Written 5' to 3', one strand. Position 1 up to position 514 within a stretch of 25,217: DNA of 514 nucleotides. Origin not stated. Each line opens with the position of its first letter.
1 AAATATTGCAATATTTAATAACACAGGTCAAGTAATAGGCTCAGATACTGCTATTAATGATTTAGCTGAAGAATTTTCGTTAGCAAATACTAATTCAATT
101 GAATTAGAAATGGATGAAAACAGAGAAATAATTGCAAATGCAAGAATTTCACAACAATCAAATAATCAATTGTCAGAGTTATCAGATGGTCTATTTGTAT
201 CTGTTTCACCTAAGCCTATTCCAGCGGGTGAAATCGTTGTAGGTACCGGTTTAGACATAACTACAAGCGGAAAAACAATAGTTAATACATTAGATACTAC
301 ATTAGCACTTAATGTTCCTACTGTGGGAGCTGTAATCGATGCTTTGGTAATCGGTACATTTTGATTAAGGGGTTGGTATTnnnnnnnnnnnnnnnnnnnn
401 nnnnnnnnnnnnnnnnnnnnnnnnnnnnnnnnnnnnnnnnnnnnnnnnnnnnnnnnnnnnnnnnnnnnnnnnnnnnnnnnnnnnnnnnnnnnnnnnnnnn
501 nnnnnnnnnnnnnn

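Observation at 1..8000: No recognisable major capsid or scaffold gene between the Mu F-like head gene and the neck/tail genes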

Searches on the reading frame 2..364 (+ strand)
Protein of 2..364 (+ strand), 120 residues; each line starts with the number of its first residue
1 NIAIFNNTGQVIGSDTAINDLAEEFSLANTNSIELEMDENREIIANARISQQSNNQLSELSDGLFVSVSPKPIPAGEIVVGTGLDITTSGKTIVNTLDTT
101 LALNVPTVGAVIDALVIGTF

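Call 5: search_protein_families(library=phrogs, proteins=[window:2-364:+], max_evalue=0.01)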
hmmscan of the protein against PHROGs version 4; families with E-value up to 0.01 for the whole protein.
window:2-364:+ (120 aa): 0 families

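Call 6: search_protein_families(library=pfam, proteins=[window:2-364:+], max_evalue=0.01)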
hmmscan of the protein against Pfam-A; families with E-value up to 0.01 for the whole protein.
window:2-364:+ (120 aa): 0 families
